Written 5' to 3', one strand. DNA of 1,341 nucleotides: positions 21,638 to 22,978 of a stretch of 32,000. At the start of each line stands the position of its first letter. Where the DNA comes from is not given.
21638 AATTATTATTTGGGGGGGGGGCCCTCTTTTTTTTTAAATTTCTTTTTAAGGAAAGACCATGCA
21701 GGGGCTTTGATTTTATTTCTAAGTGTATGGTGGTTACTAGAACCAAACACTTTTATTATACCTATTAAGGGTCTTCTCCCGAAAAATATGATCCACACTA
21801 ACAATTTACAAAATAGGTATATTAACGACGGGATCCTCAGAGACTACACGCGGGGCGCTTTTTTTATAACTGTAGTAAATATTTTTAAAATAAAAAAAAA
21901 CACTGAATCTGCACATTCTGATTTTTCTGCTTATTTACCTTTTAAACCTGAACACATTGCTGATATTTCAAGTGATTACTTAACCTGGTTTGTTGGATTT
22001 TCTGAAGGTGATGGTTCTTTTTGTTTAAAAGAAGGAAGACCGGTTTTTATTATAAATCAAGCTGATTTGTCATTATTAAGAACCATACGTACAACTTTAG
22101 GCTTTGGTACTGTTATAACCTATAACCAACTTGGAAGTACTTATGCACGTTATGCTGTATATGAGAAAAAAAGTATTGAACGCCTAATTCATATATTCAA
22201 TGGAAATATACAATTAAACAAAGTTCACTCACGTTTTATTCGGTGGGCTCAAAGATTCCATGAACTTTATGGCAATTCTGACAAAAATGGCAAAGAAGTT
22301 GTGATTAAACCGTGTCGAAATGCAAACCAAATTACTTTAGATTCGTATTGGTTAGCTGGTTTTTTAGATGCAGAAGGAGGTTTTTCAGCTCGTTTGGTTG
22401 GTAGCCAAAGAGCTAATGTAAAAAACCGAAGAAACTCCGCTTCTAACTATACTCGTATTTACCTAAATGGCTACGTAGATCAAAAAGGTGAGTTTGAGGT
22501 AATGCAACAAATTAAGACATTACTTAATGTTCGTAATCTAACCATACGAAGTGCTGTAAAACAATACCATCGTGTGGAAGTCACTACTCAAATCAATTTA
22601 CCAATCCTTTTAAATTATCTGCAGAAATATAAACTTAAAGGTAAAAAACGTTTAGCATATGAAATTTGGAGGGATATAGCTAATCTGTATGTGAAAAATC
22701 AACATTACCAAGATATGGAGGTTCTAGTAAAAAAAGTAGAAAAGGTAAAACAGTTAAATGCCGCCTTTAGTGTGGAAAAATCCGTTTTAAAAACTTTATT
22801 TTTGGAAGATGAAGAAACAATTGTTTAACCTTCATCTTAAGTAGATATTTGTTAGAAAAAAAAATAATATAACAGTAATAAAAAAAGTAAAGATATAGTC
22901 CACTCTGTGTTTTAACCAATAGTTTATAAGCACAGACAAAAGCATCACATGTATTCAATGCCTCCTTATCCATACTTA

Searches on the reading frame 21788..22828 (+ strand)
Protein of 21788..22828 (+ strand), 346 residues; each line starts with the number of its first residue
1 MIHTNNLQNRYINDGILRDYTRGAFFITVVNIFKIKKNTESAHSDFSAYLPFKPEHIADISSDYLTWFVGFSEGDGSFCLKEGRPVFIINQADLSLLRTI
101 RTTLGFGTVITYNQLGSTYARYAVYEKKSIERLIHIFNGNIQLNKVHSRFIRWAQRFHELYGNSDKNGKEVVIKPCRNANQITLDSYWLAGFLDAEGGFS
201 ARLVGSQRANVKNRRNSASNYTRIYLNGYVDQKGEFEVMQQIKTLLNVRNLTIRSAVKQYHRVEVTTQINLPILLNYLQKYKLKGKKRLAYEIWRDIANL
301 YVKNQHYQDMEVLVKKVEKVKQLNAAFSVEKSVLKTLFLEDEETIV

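Call 10: search_protein_families(library=pfam, proteins=[window:21788-22828:+], max_evalue=0.01)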
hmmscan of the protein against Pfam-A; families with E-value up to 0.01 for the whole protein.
window:21788-22828:+ (346 aa): 1 family
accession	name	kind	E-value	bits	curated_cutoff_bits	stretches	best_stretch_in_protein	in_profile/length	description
PF00961.24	LAGLIDADG_1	-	1.9e-19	70.9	23.1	2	189-297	1-101/102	LAGLIDADG endonuclease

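Call 13: find_homologous_proteins(query=window:21788-22828:+, max_evalue=1e-10)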
Query window:21788-22828:+ (346 aa): 62 proteins with E <= 1e-10 among 1148 candidates.
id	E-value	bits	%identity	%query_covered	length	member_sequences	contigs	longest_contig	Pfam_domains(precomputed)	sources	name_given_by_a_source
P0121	1.9e-181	621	80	100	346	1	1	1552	PF00961.25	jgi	jgi:hypothetical protein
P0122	3.1e-76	275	47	84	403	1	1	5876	PF00961.25,PF14528.12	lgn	-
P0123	6.2e-72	261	44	88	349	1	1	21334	PF00961.25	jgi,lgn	jgi:hypothetical protein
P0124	8.9e-71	257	43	94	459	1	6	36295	PF00961.25,PF00223.25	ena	-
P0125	1.6e-70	256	44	91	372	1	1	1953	PF00961.25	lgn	-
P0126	8.1e-70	254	44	87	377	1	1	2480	PF00961.25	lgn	-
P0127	3.9e-69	251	45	84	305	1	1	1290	PF00961.25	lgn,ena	-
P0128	4.4e-69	251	45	90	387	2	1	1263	PF00961.25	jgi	jgi:hypothetical protein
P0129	1.4e-67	246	43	84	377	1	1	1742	PF00961.25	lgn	-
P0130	6.3e-64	234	43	85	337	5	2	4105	PF00961.25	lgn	-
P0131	4.4e-63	232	40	89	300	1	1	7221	PF00961.25,PF14528.12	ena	-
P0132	9.8e-63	230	40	93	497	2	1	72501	PF00961.25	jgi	jgi:hypothetical protein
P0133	5.7e-61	225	40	95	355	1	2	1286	PF00961.25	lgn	-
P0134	5.3e-60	221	39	94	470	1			PF00961.25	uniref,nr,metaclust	uniref:Putative LAGLIDADG homing endonuclease n=1 Tax=Stephanosphaera pluvialis TaxID=51712 RepID=A0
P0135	9.4e-60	221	43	73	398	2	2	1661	PF00961.25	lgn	-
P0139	2.8e-36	143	37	74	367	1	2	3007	PF00961.25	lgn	-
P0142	1.2e-32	132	36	73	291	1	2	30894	PF00961.25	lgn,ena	-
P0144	5.5e-32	129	34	80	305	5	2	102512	PF00961.25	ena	-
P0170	2.1e-24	104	30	86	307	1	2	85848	PF00961.25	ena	-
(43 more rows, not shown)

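Call 23: find_encoding_contigs(protein=P0123, flank=6000, max_places=3)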
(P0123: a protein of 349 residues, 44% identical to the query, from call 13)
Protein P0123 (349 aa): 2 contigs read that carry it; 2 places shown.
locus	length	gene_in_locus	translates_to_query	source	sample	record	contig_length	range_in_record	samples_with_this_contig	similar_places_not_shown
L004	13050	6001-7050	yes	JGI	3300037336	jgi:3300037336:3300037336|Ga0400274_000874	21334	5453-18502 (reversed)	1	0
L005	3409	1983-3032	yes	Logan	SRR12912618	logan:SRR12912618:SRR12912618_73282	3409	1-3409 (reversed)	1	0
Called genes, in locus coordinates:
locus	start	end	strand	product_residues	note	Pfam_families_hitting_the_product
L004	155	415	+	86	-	PF02788:RuBisCO_large_N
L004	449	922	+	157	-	-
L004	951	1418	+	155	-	-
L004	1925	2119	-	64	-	-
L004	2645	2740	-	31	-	-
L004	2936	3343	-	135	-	-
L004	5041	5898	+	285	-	PF00223:PsaA_PsaB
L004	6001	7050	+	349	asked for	PF00961:LAGLIDADG_1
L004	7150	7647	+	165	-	PF00223:PsaA_PsaB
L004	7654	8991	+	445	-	PF00961:LAGLIDADG_1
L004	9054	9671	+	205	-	PF00223:PsaA_PsaB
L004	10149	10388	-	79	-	-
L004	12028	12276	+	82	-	-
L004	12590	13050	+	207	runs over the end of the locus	PF01084:Ribosomal_S18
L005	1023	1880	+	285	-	PF00223:PsaA_PsaB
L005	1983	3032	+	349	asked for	PF00961:LAGLIDADG_1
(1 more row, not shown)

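Call 30: find_encoding_contigs(protein=P0144, flank=4000, max_places=1)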
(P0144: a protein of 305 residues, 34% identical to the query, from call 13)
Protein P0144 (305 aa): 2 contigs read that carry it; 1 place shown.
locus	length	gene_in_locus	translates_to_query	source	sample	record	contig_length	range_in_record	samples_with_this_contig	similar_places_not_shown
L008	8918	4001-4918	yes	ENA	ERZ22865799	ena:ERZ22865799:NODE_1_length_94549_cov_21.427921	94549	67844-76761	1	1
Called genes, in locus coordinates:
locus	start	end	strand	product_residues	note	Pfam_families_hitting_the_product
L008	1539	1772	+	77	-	-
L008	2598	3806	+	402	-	PF00115:COX1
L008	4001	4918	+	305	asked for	PF00961:LAGLIDADG_1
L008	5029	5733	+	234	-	PF00115:COX1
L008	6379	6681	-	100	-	-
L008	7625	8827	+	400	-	PF00033:Cytochrome_B, PF13631:Cytochrom_B_N_2, PF00032:Cytochrom_B_C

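Call 33: find_encoding_contigs(protein=P0142, flank=4000, max_places=1)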
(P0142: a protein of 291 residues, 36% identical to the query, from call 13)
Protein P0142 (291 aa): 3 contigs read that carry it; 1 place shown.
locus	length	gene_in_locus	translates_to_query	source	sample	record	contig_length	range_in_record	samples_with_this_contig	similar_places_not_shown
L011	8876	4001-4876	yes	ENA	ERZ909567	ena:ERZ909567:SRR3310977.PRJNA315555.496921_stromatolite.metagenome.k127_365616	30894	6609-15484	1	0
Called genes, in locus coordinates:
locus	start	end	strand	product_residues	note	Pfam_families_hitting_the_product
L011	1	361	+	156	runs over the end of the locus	-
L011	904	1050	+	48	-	-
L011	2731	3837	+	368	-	PF00223:PsaA_PsaB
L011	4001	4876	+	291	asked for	PF00961:LAGLIDADG_1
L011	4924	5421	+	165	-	PF00223:PsaA_PsaB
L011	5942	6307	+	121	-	-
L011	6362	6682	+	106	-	PF00961:LAGLIDADG_1 (weak)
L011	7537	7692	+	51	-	-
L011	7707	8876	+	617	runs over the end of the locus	PF13655:RVT_N, PF00078:RVT_1, PF08388:GIIM, PF01844:HNH, PF14279:HNH_5 (weak)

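Call 34: find_encoding_contigs(protein=P0132, flank=4000, max_places=1)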
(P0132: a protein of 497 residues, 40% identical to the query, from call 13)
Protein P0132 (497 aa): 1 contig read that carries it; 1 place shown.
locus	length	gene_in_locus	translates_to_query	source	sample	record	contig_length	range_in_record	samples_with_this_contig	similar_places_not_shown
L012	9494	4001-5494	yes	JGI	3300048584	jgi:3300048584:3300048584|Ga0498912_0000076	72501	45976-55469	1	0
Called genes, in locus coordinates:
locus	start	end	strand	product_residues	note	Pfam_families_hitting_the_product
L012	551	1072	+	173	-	PF00430:ATP-synt_B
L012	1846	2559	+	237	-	PF00223:PsaA_PsaB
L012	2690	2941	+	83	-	-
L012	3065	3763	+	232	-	-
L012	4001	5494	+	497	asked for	PF00961:LAGLIDADG_1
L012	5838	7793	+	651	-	PF00223:PsaA_PsaB, PF00961:LAGLIDADG_1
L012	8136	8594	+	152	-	PF00223:PsaA_PsaB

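Call 35: find_encoding_contigs(protein=P0170, flank=4000, max_places=1)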
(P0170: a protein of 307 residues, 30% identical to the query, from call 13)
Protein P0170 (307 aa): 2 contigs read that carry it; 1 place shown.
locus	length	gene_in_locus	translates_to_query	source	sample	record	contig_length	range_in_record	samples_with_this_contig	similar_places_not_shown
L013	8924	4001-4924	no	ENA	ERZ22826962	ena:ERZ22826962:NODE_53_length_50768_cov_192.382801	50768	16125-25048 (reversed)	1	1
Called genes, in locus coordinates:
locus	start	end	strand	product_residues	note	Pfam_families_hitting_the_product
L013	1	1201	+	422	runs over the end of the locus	PF00115:COX1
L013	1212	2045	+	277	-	PF00961:LAGLIDADG_1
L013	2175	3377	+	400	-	PF00115:COX1, PF00961:LAGLIDADG_1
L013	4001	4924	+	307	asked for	PF00961:LAGLIDADG_1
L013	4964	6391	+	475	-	PF00115:COX1, PF01541:GIY-YIG, PF07460:NUMOD3, PF07453:NUMOD1 (weak)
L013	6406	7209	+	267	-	PF14528:LAGLIDADG_3 (faint), PF00961:LAGLIDADG_1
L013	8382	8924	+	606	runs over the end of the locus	-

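Call 47: find_encoding_contigs(protein=P0139, flank=3000, max_places=2)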
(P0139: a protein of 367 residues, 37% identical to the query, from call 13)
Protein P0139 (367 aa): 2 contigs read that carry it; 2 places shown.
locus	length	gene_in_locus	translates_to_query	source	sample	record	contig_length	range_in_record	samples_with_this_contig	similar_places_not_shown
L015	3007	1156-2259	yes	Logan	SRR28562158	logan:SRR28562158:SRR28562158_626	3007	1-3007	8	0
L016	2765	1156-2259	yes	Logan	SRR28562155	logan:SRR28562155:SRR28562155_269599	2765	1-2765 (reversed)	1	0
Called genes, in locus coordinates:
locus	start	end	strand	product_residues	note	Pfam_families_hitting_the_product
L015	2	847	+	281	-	?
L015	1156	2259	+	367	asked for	PF00961:LAGLIDADG_1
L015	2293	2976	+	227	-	PF00115:COX1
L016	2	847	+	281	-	?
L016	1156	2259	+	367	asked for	PF00961:LAGLIDADG_1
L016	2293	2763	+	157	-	?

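Call 59: search_solved_structures(query=window:21788-22828:+, max_evalue=0.001)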
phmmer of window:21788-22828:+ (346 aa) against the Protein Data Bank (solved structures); distinct sequences matched with E-value up to 0.001: 19.
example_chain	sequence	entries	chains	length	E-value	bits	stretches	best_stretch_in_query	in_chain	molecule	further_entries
5esp_A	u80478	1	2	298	2.5e-10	43.3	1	184-318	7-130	I-PanMI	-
4yit_A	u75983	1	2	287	4.8e-09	39.1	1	186-328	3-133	Meganuclease I-AabMI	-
7rcc_A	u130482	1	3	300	1.1e-06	31.4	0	183-320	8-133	I-OnuI_e-hPD1-b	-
4yis_A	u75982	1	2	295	6.2e-06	28.9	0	186-325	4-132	Meganuclease I-CpaMI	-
4z1z_A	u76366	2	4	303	1.8e-05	27.3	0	184-319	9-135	Meganuclease I-SmaMI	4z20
5e5p_A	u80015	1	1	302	2.1e-05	27.1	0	184-319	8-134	I-SmaMI LAGLIDADG meganuclease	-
4lox_A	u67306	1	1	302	2.4e-05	27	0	185-318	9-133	LAGLIDADG homing endonuclease I-SmaMI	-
5e5o_A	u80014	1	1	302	5e-05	25.9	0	184-318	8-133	I-SmaMI LAGLIDADG endonuclease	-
5e63_A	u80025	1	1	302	6.8e-05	25.5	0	184-319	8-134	I-SmaMI LAGLIDADG meganuclease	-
5e5s_A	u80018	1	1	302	0.00012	24.7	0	184-317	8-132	I-SmaMI LAGLIDADG meganuclease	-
6uw0_A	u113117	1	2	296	0.00016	24.2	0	185-324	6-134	I-OnuI-e-Therm-bCtxA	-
9pzh_A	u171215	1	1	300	0.00023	23.7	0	183-321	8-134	eI-OnuI_P456_GGC_2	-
6bcf_D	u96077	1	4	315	0.00028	23.4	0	183-322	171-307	Ribosomal protein 3/homing endonuclease-like fusion protein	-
6uvw_A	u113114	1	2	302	0.00038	23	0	183-324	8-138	I-OnuI-e-Therm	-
12fk_A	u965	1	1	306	0.00039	23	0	164-204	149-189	aHE31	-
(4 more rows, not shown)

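Call 69: find_related_loci(query=A1, collection=metagenome_contigs, flank=2500)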
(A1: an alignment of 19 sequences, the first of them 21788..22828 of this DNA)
Query A1 (346 aa) in metagenome_contigs; peptide patterns used: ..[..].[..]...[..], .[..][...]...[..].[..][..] (x = any residue, [..] = any of these).
600 stretches matched a pattern (row limit reached: there are more); 384 encode a relative of the query (tblastn E <= 1e-3); the best 80 are kept; 80 distinct loci.
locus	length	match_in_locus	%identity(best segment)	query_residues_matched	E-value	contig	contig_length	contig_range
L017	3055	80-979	38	37-340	1e-67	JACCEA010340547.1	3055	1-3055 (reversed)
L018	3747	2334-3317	37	19-343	2e-65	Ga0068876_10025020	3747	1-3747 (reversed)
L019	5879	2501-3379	34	21-297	1e-48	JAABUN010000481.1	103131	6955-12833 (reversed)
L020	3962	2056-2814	37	46-323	3e-46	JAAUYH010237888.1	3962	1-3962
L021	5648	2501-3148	37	58-291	3e-39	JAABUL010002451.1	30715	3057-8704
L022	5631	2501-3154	36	54-291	4e-38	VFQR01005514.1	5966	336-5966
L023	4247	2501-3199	35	45-291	2e-37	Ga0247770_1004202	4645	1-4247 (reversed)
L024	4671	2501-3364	30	45-331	2e-37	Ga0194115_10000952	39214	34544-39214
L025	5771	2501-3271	32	54-323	2e-37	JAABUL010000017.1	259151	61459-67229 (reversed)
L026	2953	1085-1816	33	45-307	4e-37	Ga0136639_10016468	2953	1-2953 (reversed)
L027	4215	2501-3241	31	60-319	2e-36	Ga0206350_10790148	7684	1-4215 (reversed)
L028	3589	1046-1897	31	45-320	4e-36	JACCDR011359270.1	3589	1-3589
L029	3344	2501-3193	36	53-306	4e-35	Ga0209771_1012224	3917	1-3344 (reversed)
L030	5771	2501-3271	32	45-305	4e-35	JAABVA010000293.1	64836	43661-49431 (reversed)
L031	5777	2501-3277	30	45-294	1e-34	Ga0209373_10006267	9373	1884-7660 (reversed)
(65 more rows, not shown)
